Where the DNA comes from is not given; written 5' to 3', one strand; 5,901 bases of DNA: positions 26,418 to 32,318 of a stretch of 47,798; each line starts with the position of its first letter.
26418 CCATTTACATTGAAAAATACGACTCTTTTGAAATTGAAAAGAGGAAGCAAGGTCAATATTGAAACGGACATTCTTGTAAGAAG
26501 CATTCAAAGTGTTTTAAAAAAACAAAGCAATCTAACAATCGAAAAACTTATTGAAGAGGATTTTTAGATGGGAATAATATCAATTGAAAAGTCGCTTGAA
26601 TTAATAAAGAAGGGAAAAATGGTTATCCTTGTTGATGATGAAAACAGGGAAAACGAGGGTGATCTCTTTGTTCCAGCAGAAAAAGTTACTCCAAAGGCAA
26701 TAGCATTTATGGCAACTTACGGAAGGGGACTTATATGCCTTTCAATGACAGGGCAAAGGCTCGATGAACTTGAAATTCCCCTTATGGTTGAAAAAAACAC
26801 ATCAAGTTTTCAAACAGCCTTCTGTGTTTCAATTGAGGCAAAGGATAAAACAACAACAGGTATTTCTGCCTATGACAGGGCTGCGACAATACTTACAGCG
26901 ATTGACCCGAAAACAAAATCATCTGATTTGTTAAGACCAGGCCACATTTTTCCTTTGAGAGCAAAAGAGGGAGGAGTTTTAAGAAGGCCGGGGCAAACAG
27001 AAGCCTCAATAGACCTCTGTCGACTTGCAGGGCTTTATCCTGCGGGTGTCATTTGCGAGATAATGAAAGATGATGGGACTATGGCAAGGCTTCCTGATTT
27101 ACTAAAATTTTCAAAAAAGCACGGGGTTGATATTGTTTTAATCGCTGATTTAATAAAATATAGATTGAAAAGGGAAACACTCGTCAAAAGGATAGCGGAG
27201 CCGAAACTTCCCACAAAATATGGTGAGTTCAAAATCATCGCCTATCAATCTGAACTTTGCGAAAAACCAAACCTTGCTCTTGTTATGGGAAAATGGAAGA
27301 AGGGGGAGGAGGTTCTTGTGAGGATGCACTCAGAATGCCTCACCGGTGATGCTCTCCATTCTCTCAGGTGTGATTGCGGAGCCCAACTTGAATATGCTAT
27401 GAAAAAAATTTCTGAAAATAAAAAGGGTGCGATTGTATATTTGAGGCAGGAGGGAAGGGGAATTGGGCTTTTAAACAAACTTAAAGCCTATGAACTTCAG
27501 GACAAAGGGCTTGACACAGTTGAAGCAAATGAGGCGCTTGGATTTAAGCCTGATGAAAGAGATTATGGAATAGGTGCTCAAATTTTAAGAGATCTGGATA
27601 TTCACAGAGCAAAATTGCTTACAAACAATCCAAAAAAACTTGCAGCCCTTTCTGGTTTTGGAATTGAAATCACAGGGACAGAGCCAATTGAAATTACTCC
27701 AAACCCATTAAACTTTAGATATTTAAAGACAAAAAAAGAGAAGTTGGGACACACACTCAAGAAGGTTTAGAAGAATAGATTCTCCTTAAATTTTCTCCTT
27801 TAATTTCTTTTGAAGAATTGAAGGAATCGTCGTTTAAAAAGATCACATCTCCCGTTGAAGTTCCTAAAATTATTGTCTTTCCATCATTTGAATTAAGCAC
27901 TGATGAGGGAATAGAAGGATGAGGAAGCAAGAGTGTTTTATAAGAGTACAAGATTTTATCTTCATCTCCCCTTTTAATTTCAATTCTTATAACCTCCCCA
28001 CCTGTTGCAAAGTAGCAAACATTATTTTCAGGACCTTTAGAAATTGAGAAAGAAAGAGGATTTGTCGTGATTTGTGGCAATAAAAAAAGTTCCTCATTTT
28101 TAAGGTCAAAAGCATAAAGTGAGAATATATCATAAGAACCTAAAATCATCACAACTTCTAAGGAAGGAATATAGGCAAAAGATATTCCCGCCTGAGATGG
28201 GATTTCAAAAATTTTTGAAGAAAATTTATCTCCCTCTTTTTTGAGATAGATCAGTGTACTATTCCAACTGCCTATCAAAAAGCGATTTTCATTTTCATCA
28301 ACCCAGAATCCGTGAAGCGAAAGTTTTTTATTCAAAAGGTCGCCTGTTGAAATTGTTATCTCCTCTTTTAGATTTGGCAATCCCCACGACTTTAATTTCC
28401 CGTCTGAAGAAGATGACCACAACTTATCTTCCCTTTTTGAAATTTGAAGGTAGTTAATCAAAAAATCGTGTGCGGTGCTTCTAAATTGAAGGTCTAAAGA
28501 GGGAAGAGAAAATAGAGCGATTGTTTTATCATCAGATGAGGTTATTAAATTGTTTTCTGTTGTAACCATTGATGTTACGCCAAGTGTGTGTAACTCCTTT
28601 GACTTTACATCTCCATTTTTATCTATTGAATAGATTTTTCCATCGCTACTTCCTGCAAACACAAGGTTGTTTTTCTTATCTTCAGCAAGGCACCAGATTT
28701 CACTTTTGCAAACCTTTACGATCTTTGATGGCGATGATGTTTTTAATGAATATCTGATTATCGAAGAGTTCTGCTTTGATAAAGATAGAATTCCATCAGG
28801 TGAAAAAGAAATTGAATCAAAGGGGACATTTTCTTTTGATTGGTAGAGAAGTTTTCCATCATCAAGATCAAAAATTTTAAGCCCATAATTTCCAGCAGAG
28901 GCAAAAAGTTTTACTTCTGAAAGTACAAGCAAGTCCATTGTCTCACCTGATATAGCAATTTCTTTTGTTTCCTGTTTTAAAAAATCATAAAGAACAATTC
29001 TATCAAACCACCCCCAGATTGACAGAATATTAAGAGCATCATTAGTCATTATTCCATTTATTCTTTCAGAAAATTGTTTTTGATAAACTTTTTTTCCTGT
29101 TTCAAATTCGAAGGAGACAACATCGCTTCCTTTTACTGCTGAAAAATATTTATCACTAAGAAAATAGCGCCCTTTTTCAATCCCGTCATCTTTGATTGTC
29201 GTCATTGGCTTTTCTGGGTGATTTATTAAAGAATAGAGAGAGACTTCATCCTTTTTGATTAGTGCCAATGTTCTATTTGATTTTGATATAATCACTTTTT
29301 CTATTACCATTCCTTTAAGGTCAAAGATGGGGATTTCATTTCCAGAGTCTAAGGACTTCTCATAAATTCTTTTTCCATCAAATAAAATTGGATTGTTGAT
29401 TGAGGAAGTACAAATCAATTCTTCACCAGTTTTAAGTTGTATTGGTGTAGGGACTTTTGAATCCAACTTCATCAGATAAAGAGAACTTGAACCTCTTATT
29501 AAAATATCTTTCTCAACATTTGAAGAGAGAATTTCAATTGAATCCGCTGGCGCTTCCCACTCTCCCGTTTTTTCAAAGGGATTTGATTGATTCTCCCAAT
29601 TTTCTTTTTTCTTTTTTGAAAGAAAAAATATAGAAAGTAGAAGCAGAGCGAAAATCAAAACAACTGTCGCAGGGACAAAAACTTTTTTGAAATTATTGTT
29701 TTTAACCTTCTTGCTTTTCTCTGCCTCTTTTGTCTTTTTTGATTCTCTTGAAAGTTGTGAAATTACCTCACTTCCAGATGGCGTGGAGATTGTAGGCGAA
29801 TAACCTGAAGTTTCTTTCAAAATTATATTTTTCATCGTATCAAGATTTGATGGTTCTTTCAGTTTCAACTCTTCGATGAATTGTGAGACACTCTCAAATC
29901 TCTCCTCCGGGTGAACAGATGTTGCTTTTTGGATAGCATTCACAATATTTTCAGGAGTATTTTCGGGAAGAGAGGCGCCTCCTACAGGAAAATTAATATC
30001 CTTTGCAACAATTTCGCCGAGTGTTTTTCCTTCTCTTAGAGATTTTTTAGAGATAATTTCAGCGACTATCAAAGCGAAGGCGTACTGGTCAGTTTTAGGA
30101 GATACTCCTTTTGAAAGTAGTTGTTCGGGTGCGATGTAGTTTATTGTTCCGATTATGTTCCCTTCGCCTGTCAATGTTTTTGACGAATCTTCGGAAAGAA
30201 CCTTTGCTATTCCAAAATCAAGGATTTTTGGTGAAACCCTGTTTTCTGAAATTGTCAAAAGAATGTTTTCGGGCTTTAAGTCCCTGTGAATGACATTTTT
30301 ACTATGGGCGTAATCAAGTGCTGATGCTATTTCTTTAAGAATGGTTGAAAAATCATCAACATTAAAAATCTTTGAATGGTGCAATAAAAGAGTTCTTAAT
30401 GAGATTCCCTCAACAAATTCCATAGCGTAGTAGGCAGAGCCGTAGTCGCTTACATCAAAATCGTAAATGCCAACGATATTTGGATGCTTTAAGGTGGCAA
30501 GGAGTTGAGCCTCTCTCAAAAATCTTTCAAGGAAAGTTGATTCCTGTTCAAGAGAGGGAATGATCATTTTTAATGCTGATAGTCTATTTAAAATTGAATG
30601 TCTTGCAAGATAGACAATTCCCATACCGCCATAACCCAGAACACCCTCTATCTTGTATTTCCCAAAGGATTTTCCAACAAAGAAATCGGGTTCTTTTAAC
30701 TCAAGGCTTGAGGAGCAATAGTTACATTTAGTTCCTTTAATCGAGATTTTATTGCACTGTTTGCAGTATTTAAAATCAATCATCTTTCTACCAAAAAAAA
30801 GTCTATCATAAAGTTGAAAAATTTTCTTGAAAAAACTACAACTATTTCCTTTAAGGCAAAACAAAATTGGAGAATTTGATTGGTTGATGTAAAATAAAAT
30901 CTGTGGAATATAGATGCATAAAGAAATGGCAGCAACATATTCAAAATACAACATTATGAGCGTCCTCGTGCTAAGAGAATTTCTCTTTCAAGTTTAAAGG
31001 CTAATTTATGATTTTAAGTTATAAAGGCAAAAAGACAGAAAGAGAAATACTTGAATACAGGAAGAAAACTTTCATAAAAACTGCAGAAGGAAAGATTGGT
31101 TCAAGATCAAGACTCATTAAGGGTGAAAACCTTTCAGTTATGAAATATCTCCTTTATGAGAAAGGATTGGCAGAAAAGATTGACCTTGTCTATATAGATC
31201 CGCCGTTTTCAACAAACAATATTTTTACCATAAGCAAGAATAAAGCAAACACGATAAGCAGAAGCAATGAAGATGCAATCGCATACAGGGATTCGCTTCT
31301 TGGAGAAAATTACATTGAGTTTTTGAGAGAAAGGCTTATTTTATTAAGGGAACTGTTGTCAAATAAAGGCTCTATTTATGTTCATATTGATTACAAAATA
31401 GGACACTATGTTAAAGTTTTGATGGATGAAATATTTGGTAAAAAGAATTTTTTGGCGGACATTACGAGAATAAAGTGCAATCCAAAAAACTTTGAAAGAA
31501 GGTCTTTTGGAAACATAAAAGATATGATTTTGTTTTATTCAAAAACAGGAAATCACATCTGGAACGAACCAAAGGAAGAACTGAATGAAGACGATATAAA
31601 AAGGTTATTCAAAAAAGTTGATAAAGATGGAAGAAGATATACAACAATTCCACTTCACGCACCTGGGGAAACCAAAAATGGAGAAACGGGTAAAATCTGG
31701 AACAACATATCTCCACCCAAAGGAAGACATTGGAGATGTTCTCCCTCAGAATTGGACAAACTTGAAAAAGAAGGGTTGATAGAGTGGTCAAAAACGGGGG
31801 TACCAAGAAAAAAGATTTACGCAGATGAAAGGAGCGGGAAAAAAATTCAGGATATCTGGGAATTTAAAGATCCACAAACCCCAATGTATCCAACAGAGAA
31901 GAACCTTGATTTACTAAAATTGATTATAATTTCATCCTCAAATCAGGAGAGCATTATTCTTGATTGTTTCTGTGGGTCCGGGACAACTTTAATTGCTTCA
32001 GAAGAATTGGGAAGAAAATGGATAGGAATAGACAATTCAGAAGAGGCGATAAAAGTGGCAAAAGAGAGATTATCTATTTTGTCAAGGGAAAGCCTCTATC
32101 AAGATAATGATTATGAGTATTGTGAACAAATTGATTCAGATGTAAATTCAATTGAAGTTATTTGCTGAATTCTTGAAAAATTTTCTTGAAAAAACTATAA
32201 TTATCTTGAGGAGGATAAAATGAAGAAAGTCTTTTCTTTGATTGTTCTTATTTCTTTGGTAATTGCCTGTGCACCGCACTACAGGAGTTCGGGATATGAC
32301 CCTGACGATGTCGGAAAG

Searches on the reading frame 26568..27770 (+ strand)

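Call 80: search_protein_families(library=pfam, proteins=[window:26568-27770:+], max_evalue=0.00001)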
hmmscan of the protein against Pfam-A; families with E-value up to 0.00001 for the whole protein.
window:26568-27770:+ (400 aa): 2 families
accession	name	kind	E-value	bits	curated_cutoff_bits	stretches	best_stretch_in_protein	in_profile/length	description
PF00926.24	DHBP_synthase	-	7.6e-85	283.7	26.4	1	8-198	2-191/191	3,4-dihydroxy-2-butanone 4-phosphate synthase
PF00925.25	GTP_cyclohydro2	-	2.5e-71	239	23.3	1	208-371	2-163/165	GTP cyclohydrolase II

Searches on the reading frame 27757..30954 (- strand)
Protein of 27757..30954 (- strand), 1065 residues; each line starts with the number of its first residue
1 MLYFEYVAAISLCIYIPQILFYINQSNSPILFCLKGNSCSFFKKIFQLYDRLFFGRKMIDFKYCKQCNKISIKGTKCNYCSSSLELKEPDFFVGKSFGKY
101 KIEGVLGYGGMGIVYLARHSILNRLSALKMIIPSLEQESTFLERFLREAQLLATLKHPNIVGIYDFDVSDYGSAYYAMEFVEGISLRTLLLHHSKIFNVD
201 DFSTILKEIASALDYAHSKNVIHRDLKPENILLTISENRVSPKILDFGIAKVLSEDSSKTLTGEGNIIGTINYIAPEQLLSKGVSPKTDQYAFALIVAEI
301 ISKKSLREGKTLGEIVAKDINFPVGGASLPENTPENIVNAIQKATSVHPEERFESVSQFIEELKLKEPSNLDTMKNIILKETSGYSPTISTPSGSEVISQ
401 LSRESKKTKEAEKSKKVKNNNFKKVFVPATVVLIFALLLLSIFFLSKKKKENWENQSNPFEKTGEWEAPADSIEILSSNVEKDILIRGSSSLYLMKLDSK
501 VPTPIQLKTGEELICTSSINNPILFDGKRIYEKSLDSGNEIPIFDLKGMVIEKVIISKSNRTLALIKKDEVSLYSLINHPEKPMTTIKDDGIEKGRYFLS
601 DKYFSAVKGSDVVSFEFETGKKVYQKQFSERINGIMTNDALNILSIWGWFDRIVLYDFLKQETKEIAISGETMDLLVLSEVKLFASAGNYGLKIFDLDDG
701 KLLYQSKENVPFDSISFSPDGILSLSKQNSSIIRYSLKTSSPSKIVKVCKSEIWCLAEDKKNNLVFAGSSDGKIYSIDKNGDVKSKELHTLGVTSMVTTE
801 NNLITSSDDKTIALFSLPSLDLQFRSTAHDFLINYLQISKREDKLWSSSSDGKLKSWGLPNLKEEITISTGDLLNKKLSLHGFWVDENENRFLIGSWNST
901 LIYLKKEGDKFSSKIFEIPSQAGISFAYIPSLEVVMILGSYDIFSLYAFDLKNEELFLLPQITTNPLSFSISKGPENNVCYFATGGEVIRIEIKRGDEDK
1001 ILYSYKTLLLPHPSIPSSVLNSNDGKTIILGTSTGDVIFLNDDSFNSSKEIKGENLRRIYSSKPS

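Call 80: search_protein_families(library=pfam, proteins=[window:27757-30954:-], max_evalue=0.00001)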
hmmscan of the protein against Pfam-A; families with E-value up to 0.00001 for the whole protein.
window:27757-30954:- (1065 aa): 10 families
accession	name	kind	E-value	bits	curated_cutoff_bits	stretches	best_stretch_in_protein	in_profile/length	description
PF00069.31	Pkinase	-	1.7e-44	152.7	31.7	1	100-352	1-251/263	Protein kinase domain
PF07714.23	PK_Tyr_Ser-Thr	-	4.2e-32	111.9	23.1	1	102-353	3-249/258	Protein tyrosine and serine/threonine kinase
PF25173.1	Beta-prop_WDR3_1st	-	1.6e-12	47.9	154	1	693-858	12-183/184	WDR3 first beta-propeller domain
PF24807.1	WD40_CDC20-Fz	-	5e-11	42.9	200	1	714-866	14-171/292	CDC20/Fizzy WD40 domain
PF24814.1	WD40_Prp19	-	3.9e-10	39.7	320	1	750-867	6-125/281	Prp19 WD40 domain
PF25174.1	Beta-prop_THOC3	-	4e-10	39.6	305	0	653-773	71-194/272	THOC3 beta-propeller domain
PF23414.1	Beta-prop_EML_2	-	9.3e-09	35.5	90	0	684-785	13-116/266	Echinoderm microtubule-associated protein second beta-propeller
PF25172.1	Beta-prop_WDR3_2nd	-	1.8e-08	34.4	140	0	789-859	174-246/293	WDR3 second beta-propeller domain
PF24817.1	WD40_WDHD1_1st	-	3.4e-08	33.5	109.9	0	725-812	61-152/291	WDHD1 first WD40 domain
PF24796.1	WDR55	-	6.7e-08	32.4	200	1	675-858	102-292/296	WDR55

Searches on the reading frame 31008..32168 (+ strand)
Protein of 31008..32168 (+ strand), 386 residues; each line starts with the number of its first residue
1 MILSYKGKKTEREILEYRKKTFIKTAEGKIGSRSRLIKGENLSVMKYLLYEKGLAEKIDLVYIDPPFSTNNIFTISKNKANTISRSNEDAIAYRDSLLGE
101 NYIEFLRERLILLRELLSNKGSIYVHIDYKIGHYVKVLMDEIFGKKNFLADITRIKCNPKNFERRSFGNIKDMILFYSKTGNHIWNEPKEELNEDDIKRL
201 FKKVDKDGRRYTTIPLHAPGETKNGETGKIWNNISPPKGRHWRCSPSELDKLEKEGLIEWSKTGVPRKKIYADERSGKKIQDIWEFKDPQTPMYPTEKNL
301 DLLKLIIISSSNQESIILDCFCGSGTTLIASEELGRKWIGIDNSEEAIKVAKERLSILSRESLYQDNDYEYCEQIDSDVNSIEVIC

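Call 80: search_protein_families(library=pfam, proteins=[window:31008-32168:+], max_evalue=0.00001)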
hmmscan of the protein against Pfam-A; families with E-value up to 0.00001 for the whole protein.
window:31008-32168:+ (386 aa): 3 families
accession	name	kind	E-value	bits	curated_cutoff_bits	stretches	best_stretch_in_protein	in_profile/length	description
PF01555.25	N6_N4_Mtase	-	4.8e-46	157.9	26.7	1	58-353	1-221/221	DNA methylase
PF13847.12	Methyltransf_31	-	1.9e-06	28.1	27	1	315-355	5-48/145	Methyltransferase domain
PF03602.21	Cons_hypoth95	-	3.3e-06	27.3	24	0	48-72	104-128/182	Conserved hypothetical protein 95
